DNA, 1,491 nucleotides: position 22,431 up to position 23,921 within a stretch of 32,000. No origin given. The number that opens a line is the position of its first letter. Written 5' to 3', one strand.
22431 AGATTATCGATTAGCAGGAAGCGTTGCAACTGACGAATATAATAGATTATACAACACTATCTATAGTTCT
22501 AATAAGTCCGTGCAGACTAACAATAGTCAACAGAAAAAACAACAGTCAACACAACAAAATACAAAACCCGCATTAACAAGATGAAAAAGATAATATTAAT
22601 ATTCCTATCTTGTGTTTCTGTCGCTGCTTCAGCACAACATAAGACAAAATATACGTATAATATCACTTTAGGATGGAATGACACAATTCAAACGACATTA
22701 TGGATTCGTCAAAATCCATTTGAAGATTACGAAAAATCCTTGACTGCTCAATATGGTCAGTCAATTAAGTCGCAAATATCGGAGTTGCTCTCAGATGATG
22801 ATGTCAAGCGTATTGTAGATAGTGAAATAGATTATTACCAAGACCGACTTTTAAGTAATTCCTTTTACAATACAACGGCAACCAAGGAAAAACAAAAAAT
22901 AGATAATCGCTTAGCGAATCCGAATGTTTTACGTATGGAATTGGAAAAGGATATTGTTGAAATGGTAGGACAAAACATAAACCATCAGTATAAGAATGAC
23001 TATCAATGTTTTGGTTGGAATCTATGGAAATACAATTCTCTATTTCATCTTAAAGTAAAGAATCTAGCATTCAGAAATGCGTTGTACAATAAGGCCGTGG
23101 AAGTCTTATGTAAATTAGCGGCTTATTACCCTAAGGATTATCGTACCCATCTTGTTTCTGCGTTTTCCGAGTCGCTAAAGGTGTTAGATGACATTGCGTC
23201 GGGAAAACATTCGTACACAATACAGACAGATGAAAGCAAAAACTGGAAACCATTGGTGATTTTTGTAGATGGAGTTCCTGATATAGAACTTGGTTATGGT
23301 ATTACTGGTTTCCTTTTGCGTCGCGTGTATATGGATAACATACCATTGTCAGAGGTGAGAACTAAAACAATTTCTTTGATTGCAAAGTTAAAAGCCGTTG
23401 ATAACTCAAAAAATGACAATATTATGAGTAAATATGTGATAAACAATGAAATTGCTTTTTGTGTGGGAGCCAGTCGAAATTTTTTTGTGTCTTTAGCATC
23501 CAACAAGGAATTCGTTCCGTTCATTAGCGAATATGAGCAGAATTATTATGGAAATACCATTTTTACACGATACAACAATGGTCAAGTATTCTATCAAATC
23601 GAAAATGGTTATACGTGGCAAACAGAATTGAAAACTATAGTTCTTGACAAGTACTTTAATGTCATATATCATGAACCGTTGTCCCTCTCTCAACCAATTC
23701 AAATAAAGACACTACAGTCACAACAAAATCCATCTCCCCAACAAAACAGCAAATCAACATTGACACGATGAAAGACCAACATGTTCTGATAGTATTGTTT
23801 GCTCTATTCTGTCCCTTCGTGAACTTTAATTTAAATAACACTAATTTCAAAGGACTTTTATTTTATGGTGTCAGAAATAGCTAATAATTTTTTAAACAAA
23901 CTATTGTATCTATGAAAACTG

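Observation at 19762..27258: Five-gene, apparently envelope-spanning cluster I cannot match to a described system: protease-TPR lipoprotein, two exported proteins, a dynamin-like GTPase and an Ig/DUF805 membrane protein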

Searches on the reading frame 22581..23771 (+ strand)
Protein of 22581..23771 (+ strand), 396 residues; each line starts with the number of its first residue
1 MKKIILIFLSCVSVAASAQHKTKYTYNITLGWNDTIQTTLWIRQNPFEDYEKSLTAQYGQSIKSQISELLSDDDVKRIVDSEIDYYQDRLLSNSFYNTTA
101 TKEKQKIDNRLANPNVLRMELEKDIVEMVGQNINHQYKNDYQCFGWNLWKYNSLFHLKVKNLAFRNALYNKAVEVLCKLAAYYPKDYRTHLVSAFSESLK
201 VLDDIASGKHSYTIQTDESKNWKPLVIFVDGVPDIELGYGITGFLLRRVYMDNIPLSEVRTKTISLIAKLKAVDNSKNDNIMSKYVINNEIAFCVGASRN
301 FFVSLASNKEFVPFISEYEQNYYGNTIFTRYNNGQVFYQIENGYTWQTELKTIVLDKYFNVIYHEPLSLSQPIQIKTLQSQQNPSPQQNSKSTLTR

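Call 3: search_protein_families(library=pfam, proteins=[window:22581-23771:+], max_evalue=0.01)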
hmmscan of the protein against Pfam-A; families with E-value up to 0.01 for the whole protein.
window:22581-23771:+ (396 aa): 0 families

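Call 4: search_protein_families(library=padloc, proteins=[window:22581-23771:+], max_evalue=0.01)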
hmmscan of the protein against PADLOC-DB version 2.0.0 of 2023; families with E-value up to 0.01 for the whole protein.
window:22581-23771:+ (396 aa): 0 families

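Call 7: search_protein_families(library=ncbifam, proteins=[window:22581-23771:+], max_evalue=0.01)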
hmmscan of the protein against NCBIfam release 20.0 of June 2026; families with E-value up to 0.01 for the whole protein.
window:22581-23771:+ (396 aa): 0 families

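Call 31: find_homologous_proteins(query=window:22581-23771:+, max_evalue=0.001)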
Query window:22581-23771:+ (396 aa): 10 proteins with E <= 0.001 among 2421 candidates.
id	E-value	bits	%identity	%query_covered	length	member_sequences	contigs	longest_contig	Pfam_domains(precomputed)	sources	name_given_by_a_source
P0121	4.2e-263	890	100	100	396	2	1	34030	-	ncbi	-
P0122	7.9e-217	738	83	100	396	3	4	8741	-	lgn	-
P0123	1.9e-197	674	74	100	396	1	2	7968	-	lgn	-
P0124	1.2e-112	395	48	95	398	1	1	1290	-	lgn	-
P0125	9.0e-111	389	50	95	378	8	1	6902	-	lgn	-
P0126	3.8e-109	383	46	100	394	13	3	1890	-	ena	-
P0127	3.8e-97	344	44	95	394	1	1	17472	-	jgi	-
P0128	1.0e-96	342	46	100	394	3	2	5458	-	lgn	-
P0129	3.6e-92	327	41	95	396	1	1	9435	-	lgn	-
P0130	2.7e-76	275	39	92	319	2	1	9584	-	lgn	-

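Call 32: find_encoding_contigs(protein=P0127, flank=10000, max_places=2)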
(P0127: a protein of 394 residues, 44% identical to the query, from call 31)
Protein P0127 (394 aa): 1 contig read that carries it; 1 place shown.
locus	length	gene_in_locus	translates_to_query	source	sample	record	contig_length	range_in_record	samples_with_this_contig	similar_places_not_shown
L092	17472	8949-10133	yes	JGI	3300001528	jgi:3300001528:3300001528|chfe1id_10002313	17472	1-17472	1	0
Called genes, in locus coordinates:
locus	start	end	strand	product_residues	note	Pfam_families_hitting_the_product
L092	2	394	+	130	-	?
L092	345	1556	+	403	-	-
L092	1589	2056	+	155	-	PF18736:pEK499_p136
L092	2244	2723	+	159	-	-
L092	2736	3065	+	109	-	PF13443:HTH_26, PF01381:HTH_3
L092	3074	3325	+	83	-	-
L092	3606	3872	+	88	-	-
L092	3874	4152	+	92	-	PF15738:YafQ_toxin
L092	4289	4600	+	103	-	PF08275:DNAG_N (weak)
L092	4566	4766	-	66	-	-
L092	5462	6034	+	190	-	-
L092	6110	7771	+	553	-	PF13365:Trypsin_2, PF00515:TPR_1 (faint), PF13371:TPR_9 (faint), PF07719:TPR_2 (faint)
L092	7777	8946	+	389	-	-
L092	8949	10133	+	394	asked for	-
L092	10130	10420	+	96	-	-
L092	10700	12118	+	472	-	-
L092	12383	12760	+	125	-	-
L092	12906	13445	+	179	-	-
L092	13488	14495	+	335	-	PF00905:Transpeptidase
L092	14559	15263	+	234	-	-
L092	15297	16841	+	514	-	-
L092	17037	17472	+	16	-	?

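Call 33: find_encoding_contigs(protein=P0129, flank=10000, max_places=2)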
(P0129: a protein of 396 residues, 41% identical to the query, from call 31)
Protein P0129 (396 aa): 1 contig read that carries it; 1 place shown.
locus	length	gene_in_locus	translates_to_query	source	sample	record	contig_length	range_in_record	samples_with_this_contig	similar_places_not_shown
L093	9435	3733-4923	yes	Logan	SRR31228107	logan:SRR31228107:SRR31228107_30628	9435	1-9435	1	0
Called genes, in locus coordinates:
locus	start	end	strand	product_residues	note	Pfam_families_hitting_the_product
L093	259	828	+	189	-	-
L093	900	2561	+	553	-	PF13365:Trypsin_2, PF00515:TPR_1 (faint), PF13371:TPR_9 (faint), PF07719:TPR_2 (faint)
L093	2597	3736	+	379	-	-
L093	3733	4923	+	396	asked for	-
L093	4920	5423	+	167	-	PF03734:YkuD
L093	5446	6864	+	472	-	-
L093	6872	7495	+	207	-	-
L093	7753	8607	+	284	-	-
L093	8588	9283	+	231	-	-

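Call 34: find_encoding_contigs(protein=P0130, flank=10000, max_places=2)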
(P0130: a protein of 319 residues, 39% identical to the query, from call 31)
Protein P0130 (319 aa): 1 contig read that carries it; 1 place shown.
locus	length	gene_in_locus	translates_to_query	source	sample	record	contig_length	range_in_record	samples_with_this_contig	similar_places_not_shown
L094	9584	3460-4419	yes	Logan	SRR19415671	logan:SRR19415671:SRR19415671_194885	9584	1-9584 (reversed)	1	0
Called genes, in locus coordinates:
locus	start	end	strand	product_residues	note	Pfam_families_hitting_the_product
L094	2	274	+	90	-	?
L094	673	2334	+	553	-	PF13365:Trypsin_2, PF13371:TPR_9 (faint), PF13424:TPR_12 (faint), PF00515:TPR_1 (faint), PF07719:TPR_2 (faint), PF13181:TPR_8 (faint)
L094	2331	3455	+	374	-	PF25063:ARM_TT21_C (weak)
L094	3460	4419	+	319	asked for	-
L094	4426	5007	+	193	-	-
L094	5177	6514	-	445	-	PF13173:AAA_14, PF13635:DUF4143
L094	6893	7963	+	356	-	PF01637:ATPase_2 (weak), PF13173:AAA_14 (faint)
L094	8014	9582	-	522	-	?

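Call 35: find_encoding_contigs(protein=P0125, flank=10000, max_places=2)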
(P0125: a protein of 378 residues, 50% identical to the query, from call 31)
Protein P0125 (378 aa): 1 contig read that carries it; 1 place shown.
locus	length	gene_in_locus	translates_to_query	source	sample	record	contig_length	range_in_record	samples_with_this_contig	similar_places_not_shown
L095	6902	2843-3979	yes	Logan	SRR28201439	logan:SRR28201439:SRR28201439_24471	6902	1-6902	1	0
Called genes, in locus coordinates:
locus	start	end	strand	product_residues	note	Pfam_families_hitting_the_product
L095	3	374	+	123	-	?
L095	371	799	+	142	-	-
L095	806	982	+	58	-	-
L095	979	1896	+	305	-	PF00899:ThiF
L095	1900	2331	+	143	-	-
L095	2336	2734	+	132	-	-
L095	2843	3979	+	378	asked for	-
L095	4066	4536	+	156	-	-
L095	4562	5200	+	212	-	-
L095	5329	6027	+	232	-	-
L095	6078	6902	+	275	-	?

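Call 36: find_encoding_contigs(protein=P0123, flank=10000, max_places=3)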
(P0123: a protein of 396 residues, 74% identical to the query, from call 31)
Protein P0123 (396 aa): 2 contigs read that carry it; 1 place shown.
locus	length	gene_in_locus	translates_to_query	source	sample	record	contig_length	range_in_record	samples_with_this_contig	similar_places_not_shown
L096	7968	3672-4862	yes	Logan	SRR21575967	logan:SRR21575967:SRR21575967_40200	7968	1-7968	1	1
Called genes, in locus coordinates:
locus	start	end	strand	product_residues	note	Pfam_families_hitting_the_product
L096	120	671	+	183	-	-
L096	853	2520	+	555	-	PF13365:Trypsin_2, PF13371:TPR_9 (faint), PF13431:TPR_17 (faint), PF00515:TPR_1 (faint), PF07719:TPR_2 (faint)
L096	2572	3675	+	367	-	-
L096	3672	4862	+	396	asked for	-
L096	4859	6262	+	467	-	PF13432:TPR_16 (faint), PF14559:TPR_19 (faint), PF08238:Sel1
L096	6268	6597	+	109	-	-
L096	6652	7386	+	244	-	PF01582:TIR (weak), PF13676:TIR_2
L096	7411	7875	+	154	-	PF08837:DUF1810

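Call 37: find_encoding_contigs(protein=P0122, flank=10000, max_places=4)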
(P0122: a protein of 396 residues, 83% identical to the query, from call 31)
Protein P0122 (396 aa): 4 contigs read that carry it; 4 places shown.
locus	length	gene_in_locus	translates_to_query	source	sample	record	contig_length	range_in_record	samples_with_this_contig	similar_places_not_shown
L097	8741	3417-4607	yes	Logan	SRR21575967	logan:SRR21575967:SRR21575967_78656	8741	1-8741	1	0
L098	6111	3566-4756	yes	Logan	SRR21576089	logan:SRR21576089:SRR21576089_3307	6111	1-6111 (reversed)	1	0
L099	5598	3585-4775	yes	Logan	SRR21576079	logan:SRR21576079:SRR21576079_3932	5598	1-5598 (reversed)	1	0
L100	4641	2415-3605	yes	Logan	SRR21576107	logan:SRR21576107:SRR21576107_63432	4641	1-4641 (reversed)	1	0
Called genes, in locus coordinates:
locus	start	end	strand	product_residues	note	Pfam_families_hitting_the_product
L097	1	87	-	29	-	?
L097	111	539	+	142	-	-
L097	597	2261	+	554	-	PF13365:Trypsin_2, PF13428:TPR_14 (faint), PF13371:TPR_9 (faint), PF13424:TPR_12 (faint), PF13432:TPR_16 (faint), PF00515:TPR_1 (faint), PF07719:TPR_2 (faint), PF13431:TPR_17 (weak), +1 more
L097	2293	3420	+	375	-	-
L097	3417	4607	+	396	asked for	-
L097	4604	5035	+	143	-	-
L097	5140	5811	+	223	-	-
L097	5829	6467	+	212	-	-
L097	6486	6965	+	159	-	-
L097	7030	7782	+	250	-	-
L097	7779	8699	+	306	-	-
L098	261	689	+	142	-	-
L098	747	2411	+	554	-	PF13365:Trypsin_2, PF13428:TPR_14 (faint), PF13371:TPR_9 (faint), PF13424:TPR_12 (faint), PF13432:TPR_16 (faint), PF00515:TPR_1 (faint), PF07719:TPR_2 (faint), PF13431:TPR_17 (weak), +1 more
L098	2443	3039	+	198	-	-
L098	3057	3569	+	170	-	-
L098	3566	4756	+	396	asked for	-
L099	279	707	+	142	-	-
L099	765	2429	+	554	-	PF13365:Trypsin_2, PF13428:TPR_14 (faint), PF13371:TPR_9 (faint), PF13424:TPR_12 (faint), PF13432:TPR_16 (faint), PF00515:TPR_1 (faint), PF07719:TPR_2 (faint), PF13431:TPR_17 (weak), +1 more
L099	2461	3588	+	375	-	-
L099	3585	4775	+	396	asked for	-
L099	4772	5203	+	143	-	-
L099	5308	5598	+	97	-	?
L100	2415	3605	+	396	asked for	-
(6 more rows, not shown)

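Call 58: find_related_loci(query=A3, collection=viral_contigs, flank=10000)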
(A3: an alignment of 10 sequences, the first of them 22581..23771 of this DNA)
Query A3 (396 aa) in viral_contigs; peptide patterns used: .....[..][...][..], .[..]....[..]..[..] (x = any residue, [..] = any of these).
30 stretches matched a pattern, but none encodes a relative of the query by tblastn (E <= 1e-3).

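Call 63: predict_structure(alignment_id=A3)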
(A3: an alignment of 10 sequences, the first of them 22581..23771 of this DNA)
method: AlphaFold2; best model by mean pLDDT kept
length: 396 residues; sequences in the alignment: 10
mean_pLDDT: 81.8   pTM: 0.74
mean pLDDT of the five models: 81.8, 81.5, 80.9, 78.9, 76.8
residues with pLDDT >= 90: 120; 70-90: 217; 50-70: 42; < 50: 17
segments of 3 or more residues with pLDDT < 50: 380-396
pLDDT, mean of each block of 10 residues (from residue 1): 65 58 76 81 79 90 89 90 89 86 94 93 87 72 62 82 89 89 83 90 90 87 85 79 86 91 96 81 84 84 92 81 86 87 79 92 89 77 30 29
secondary structure, 60 per line:
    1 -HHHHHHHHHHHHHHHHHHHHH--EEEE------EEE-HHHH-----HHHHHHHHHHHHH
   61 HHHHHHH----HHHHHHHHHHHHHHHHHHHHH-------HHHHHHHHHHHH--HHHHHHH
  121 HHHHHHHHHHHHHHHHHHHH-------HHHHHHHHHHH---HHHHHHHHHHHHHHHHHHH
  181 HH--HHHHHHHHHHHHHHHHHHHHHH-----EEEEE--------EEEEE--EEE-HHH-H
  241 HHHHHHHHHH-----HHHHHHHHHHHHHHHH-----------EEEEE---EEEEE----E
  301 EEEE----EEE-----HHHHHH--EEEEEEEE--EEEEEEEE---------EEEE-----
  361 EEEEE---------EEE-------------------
elements in order: H2-22 E25-28 E35-37 H39-42 H48-67 H72-92 H100-111 H114-140 H148-158 H162-182 H185-206 E212-216 E225-229 E232-234 H240-250 H256-271 E283-287 E291-295 E300-304 E309-311 H317-322 E325-332 E335-342 E352-355 E361-365 E375-377

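Call 67: fold_search(model_id=the predicted structure, library=pdb)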
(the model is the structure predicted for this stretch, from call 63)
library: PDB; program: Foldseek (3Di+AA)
matches with E <= 10: 94; with E <= 0.001: 0
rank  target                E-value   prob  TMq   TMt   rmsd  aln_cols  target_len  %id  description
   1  9n7f_B                8.8e-01  0.08  0.15  0.16  22.0       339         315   11  HsSTING with cGAMP/C53/DCA (released 2026-02-18)
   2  6z0c_A                9.2e-01  0.08  0.11  0.17  20.9       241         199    9  Structure of in silico modelled artificial Maquette-3 protein (released 2021-03-17)
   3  2p3p_A                1.2e+00  0.35  0.10  0.18   9.2        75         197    1  Structure of a domain of an uncharacterized protein PG_1388 from Porphyromonas gingivalis W83 (released 2007-04-10)
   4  4mrn_B                1.2e+00  0.04  0.10  0.08  23.5       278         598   11  Structure of a bacterial Atm1-family ABC transporter (released 2014-03-19)
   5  6yvd_D                1.5e+00  0.06  0.09  0.09  16.1       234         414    9  Head segment of the S.cerevisiae condensin holocomplex in presence of ATP (released 2020-07-22)
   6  5m5r_A                1.6e+00  0.09  0.08  0.09  15.6       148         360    9  Clathrin heavy chain N-terminal domain bound to beta2 adaptin clathrin box motif (released 2016-11-09)
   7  8d9p                  1.9e+00  0.04  0.10  0.16  20.6       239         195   12  De Novo Photosynthetic Reaction Center Protein Equipped with Heme B and Mn(II) cations (released 2022-09-28)
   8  7yzp_C                2.3e+00  0.05  0.09  0.08  23.9       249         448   12  Hairpin-bound state of the E. coli Mre11-Rad50 (SbcCD) head complex bound to ADP and a DNA hairpin (released 2022-08-17)
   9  4mrn_A                2.3e+00  0.02  0.10  0.08  23.7       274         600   10  Structure of a bacterial Atm1-family ABC transporter (released 2014-03-19)
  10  8j07_A                2.6e+00  0.08  0.10  0.14   8.3        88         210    7  96nm repeat of human respiratory doublet microtubule and associated axonemal complexes (released 2023-07-26)
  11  2xzg                  2.7e+00  0.04  0.08  0.09  15.4       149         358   11  Clathrin Terminal Domain Complexed with Pitstop 1 (released 2011-08-17)
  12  9f8t_A                2.9e+00  0.07  0.08  0.09  15.3       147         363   10  Clathrin terminal domain complexed with C-terminus of AAK1L (released 2025-05-21)
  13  4hbr_A                3.2e+00  0.09  0.10  0.24  10.4        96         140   11  Crystal structure of a putative periplasmic proteins (BACEGG_01429) from Bacteroides eggerthii DSM 20697 at 2.40 A res (released 2013-02-27)
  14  6pam_E                3.3e+00  0.03  0.10  0.08  21.3       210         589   14  Structure of a bacterial Atm1-family ABC transporter with MgADP bound (released 2020-06-24)
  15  5xg3_B                3.3e+00  0.02  0.08  0.09  17.1       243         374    7  Crystal structure of the ATPgS-engaged Smc head domain with an extended coiled coil bound to the C-terminal domain of  (released 2017-06-07)
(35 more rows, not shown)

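Call 86: search_protein_families(library=pfam, proteins=[L092:5462-6034:+], max_evalue=0.01)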
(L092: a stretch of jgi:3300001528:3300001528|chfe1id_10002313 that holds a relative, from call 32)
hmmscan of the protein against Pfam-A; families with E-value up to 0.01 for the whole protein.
L092:5462-6034:+ (190 aa): 0 families

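Call 101: search_protein_families(library=padloc, proteins=[L099:279-707:+, L096:4859-6262:+, L096:6652-7386:+, L097:4604-5035:+, L093:5446-6864:+], max_evalue=0.001)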
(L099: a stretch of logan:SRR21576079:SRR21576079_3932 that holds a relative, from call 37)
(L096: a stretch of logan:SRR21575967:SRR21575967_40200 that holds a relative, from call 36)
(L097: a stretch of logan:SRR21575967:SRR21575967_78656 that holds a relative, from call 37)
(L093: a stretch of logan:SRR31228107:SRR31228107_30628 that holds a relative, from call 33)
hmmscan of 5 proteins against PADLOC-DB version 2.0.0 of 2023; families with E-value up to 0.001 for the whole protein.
L099:279-707:+ (142 aa): 0 families

L096:4859-6262:+ (467 aa): 0 families

L096:6652-7386:+ (244 aa): 6 families
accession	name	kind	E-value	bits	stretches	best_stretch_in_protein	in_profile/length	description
PDLC02403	Aga_TIR-PNTD1-PNTD2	-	1.4e-11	42.1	1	35-161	25-150/443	Class I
PDLC02421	Aga_TIR-PNTD1-PNTD2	-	2.7e-10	37.9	1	31-141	22-135/430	Class I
PDLC05062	PDC-S66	-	3.1e-08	31.4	1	3-87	148-223/282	-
PDLC02012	SAVED5--SAVED_TIR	-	4.7e-08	30.5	1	5-89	15-90/404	-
PDLC00426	ThsB1|ThsB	-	1.6e-05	22.4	1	51-98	282-329/352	TIR-like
PDLC00423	ThsB1|ThsB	-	0.0003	18.5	1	57-129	84-158/190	TIR-like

L097:4604-5035:+ (143 aa): 0 families

L093:5446-6864:+ (472 aa): 0 families

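Call 102: search_protein_families(library=pfam, proteins=[L099:279-707:+, L093:5446-6864:+], max_evalue=0.001)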
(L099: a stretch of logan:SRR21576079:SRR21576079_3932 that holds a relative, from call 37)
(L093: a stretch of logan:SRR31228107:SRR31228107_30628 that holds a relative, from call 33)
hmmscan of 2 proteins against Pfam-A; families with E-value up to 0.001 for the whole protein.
L099:279-707:+ (142 aa): 0 families

L093:5446-6864:+ (472 aa): 0 families
